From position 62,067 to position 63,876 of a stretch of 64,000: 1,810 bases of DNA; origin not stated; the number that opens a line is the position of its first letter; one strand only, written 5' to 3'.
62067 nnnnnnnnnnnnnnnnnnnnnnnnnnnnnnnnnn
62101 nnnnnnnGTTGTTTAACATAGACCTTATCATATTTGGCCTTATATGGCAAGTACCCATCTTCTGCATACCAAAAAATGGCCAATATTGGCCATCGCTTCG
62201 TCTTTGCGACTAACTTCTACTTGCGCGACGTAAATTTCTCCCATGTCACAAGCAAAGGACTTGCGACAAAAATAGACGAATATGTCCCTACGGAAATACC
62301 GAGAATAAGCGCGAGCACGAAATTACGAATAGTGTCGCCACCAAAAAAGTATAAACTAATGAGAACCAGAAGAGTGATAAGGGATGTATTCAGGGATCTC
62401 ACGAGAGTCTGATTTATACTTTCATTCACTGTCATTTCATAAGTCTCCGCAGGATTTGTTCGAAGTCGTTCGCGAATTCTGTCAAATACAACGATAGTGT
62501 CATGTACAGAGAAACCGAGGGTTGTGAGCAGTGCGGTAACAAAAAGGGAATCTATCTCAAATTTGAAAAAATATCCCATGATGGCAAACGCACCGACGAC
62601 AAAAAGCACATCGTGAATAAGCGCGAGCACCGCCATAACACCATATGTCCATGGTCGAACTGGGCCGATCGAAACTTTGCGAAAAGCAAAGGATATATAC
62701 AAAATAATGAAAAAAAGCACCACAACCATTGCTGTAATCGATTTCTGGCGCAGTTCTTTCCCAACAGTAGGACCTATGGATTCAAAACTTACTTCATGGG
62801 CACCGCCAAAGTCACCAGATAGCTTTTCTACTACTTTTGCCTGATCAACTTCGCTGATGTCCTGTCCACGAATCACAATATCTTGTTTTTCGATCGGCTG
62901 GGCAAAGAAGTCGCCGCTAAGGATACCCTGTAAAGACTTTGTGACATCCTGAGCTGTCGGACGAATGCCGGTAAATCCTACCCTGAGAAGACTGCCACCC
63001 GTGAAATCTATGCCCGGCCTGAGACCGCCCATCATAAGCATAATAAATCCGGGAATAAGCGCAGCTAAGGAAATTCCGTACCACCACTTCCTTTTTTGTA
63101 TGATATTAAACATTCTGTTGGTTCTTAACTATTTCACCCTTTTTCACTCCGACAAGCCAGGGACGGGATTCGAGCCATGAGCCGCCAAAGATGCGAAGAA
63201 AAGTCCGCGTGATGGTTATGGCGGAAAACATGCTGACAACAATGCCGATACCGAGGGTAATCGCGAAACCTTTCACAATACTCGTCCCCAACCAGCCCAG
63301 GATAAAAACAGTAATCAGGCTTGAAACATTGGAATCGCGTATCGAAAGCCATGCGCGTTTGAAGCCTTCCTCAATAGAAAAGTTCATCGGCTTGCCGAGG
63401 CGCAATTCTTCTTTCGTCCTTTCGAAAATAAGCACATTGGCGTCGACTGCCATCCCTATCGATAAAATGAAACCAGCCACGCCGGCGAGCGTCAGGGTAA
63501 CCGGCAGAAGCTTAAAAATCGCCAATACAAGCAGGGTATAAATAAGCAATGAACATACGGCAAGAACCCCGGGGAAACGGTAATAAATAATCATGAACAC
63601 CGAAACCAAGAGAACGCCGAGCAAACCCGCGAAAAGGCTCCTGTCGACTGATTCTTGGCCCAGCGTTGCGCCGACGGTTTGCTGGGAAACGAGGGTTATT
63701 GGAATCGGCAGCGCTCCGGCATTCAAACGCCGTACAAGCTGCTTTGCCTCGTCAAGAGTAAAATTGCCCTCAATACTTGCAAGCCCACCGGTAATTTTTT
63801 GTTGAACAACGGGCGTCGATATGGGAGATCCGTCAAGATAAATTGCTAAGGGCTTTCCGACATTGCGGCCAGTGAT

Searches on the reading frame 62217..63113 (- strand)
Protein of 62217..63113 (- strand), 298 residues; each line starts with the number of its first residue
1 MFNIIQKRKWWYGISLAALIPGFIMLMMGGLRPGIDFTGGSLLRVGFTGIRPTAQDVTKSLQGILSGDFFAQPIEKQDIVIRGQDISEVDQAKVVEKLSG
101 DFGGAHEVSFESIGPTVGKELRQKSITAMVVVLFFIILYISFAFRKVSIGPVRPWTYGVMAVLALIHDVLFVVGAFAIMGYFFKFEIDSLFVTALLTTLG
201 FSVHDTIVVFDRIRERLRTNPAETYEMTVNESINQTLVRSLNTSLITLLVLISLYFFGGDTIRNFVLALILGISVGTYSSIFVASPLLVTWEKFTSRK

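Call 10: search_protein_families(library=pfam, proteins=[window:62217-63113:-], max_evalue=0.001)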
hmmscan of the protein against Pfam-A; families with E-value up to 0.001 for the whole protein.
window:62217-63113:- (298 aa): 3 families
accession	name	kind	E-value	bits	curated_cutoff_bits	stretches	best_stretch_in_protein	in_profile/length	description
PF02355.23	SecD_SecF_C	-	6e-59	199.1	20.5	1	105-292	13-187/189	Protein export membrane protein SecD/SecF, C-terminal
PF00873.25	ACR_tran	-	0.00013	20.3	28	1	172-284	369-478/1021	AcrB/AcrD/AcrF family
PF07549.19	Sec_GG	-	0.00015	21.6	20.3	1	30-47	7-24/28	SecD/SecF GG Motif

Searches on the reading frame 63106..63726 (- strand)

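Call 10: search_protein_families(library=pfam, proteins=[window:63106-63726:-], max_evalue=0.001)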
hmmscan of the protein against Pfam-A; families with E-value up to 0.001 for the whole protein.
window:63106-63726:- (206 aa): 3 families
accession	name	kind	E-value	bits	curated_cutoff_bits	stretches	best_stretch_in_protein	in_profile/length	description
PF02355.23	SecD_SecF_C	-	6e-15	55.6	20.5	1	12-178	15-184/189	Protein export membrane protein SecD/SecF, C-terminal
PF03176.21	MMPL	-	3.6e-09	36.5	20.5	1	33-185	148-308/333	MMPL family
PF00873.25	ACR_tran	-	0.0002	19.6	28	1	24-173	327-482/1021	AcrB/AcrD/AcrF family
